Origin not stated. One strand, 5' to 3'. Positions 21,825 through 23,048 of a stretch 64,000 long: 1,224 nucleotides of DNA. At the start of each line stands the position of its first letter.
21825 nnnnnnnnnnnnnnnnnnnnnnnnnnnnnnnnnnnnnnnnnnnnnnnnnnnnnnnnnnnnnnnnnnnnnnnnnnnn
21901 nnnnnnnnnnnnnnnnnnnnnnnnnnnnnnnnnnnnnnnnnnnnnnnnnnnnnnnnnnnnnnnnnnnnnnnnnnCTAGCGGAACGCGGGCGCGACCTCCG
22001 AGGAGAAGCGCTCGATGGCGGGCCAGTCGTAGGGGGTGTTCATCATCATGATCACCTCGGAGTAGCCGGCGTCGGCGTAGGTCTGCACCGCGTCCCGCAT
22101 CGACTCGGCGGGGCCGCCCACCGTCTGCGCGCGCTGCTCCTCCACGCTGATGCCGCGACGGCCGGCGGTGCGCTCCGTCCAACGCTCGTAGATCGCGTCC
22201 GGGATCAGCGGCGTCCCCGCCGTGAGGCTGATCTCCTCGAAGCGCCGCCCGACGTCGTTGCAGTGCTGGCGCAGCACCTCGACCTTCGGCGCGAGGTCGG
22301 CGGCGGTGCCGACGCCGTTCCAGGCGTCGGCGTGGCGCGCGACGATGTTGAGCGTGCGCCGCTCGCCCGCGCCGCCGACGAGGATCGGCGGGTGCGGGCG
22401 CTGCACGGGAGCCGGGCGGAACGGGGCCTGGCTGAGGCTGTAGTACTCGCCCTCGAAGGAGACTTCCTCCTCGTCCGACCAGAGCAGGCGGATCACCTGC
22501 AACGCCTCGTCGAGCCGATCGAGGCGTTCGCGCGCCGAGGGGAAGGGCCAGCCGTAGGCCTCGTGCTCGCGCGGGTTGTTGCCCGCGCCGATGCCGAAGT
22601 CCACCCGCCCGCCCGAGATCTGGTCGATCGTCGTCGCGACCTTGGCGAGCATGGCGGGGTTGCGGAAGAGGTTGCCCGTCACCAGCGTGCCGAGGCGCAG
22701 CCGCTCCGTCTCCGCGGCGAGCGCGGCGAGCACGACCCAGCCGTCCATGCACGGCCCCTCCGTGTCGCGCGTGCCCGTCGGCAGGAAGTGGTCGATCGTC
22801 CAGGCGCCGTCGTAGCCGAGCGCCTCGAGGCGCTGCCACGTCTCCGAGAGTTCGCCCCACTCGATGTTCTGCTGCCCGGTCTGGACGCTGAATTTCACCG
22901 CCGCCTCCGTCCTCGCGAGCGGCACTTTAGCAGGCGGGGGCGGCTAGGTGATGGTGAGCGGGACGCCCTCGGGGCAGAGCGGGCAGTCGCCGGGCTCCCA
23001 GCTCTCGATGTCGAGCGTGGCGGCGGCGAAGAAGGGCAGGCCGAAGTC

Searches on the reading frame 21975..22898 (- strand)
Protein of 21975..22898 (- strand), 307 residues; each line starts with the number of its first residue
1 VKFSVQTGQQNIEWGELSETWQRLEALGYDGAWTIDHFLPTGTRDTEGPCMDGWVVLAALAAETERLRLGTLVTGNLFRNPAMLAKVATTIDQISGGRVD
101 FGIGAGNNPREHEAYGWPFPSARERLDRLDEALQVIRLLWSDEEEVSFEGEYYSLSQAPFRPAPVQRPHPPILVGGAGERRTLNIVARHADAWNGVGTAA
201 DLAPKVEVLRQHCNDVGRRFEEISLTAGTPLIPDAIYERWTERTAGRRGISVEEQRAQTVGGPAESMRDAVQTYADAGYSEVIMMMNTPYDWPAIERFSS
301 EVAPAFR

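Call 57: find_homologous_proteins(query=window:21975-22898:-, max_evalue=1e-60)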
Query window:21975-22898:- (307 aa): 583 proteins with E <= 1e-60 among 8000 candidates; the best 120 are listed.
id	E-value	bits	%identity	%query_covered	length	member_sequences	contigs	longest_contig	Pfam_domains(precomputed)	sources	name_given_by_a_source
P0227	4.3e-191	652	92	100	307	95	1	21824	PF00296.27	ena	-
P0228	1.4e-172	591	82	100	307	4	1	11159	PF00296.27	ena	-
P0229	4.9e-170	583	81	100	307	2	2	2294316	PF00296.27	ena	-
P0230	3.5e-168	577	81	100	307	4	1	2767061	PF00296.27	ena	-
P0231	2.7e-164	564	76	100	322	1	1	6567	PF00296.27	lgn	-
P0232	2.0e-161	555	77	100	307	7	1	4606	PF00296.27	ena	-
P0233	2.3e-136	473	66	100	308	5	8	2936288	PF00296.27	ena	-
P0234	9.7e-132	457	64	100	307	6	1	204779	PF00296.27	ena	-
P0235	2.0e-131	456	64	99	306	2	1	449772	PF00296.27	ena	-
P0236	9.1e-131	454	64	100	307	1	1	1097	PF00296.27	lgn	-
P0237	1.1e-130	454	63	100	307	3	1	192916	PF00296.27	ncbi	ncbi:MAG: LLM class F420-dependent oxidoreductase [Dehalococcoidia bacterium]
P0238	5.6e-130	452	63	100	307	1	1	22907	PF00296.27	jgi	-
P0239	1.2e-129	450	65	100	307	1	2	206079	PF00296.27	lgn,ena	-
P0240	3.7e-128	446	63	100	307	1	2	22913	PF00296.27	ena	-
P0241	1.1e-127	444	62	99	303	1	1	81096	PF00296.27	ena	-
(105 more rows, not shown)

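Call 58: find_encoding_contigs(protein=P0230, flank=6000, max_places=1)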
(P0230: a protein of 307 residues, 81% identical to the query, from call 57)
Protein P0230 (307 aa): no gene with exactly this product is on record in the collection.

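Call 59: find_encoding_contigs(protein=P0229, flank=6000, max_places=1)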
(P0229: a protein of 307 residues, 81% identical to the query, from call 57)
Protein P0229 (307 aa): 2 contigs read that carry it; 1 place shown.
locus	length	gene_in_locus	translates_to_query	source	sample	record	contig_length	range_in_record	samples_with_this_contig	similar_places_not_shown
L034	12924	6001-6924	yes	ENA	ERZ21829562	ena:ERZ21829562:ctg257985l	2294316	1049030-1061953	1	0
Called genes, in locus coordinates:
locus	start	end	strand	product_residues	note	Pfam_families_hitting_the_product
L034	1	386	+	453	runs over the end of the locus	PF00982:Glyco_transf_20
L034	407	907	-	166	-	-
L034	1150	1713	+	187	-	PF01613:Flavin_Reduct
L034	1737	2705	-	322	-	PF04199:Cyclase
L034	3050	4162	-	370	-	PF03060:NMO, PF00478:IMPDH (weak), PF01070:FMN_dh (weak)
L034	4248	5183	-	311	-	PF00248:Aldo_ket_red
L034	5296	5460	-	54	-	-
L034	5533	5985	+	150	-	PF07883:Cupin_2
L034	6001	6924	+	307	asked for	PF00296:Bac_luciferase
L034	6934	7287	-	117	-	-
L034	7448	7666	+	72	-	-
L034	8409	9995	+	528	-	-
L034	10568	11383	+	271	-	PF03972:MmgE_PrpD_N, PF19305:MmgE_PrpD_C (weak)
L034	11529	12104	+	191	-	-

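Call 60: find_encoding_contigs(protein=P0233, flank=6000, max_places=2)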
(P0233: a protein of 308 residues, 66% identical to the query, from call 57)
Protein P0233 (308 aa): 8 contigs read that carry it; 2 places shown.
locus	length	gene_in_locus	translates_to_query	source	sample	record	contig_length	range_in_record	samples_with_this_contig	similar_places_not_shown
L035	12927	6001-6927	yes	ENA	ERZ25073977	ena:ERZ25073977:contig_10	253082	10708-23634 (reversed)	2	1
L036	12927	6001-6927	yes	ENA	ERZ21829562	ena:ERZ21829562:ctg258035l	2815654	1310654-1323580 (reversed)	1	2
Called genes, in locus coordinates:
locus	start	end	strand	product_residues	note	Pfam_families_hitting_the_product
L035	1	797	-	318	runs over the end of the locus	PF12911:OppC_N, PF00528:BPD_transp_1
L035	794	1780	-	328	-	PF19300:BPD_transp_1_N, PF00528:BPD_transp_1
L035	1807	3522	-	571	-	PF00496:SBP_bac_5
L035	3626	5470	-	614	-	PF01336:tRNA_anti-codon, PF00152:tRNA-synt_2, PF02938:GAD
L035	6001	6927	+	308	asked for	PF00296:Bac_luciferase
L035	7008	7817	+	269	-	PF07366:SnoaL, PF12680:SnoaL_2, PF07366:SnoaL (weak), PF12680:SnoaL_2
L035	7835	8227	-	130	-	PF01243:PNPOx_N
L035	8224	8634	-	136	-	PF01243:PNPOx_N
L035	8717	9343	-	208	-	PF11376:DUF3179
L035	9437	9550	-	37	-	PF11376:DUF3179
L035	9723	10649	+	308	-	PF01527:HTH_Tnp_1 (weak), PF13011:LZ_Tnp_IS481 (weak), PF13384:HTH_23, PF13518:HTH_28, PF13551:HTH_29, PF13565:HTH_32, PF00665:rve, PF13683:rve_3, +3 more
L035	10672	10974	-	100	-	-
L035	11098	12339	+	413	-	PF04055:Radical_SAM, PF06969:HemN_C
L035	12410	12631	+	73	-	-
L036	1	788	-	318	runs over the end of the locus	PF12911:OppC_N, PF00528:BPD_transp_1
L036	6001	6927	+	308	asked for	PF00296:Bac_luciferase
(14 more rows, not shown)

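Call 86: find_encoding_contigs(protein=P0227, flank=8000, max_places=3)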
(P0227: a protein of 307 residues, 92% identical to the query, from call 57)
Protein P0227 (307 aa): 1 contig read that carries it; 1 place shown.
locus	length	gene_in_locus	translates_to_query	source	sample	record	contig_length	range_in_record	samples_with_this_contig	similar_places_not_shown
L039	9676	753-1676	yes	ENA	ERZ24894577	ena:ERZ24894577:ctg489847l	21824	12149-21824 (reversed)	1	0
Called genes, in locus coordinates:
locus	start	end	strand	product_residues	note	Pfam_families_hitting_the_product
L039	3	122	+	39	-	?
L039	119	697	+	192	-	PF00156:Pribosyltran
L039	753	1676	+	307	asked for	PF00296:Bac_luciferase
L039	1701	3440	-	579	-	PF13289:SIR2_2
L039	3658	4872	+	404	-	PF02515:CoA_transf_3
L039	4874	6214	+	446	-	PF02515:CoA_transf_3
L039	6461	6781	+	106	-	-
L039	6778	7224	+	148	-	-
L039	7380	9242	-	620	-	-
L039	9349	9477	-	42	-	-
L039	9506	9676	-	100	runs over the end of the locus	-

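Call 88: search_protein_families(library=padloc, proteins=[L039:1701-3440:-, L039:6461-6781:+, L039:6778-7224:+], max_evalue=0.001)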
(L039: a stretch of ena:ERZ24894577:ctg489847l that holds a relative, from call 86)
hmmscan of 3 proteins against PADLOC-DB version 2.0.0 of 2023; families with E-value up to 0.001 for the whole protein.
L039:1701-3440:- (579 aa): 11 families
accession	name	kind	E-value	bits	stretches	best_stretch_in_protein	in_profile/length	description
PDLC05061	PDC-S65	-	1.3e-203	676.5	1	1-579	12-592/592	-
PDLC05060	PDC-S65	-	7.2e-132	438.8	1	79-577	1-502/503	-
PDLC02419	Aga_SIR2-PNTD1-PNTD2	-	1.1e-30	104.9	2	72-249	73-246/558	Class I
PDLC02420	Aga_SIR2-PNTD1-PNTD2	-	9.8e-24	81.6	1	75-276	88-290/1010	Class I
PDLC02401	Aga_SIR2-PNTD1-PNTD2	-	2.2e-23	80.9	1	70-249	44-219/524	Class I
PDLC02384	pAgo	-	1.5e-17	61.2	1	110-249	118-258/1030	-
PDLC02402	Aga_SIR2-PNTD1-PNTD2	-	1.2e-09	34.9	1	24-273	17-283/876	Class I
PDLC00407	ThsA1|ThsA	-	2.3e-06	24.5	1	111-181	90-154/478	STALD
PDLC04082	SIR2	-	9.6e-06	22.7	0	130-150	130-150/345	-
PDLC00409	ThsA1|ThsA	-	1.6e-05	22.4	1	110-180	90-154/242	STALD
PDLC04087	SIR2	-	0.00028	17.9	0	131-150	135-154/343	-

L039:6461-6781:+ (106 aa): 0 families

L039:6778-7224:+ (148 aa): 2 families
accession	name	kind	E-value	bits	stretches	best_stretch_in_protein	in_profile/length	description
PDLC04838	PDC-S04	-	6e-10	37.3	1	29-102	34-111/209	-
PDLC04839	PDC-S04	-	3.5e-07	28.1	1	52-89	53-90/205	-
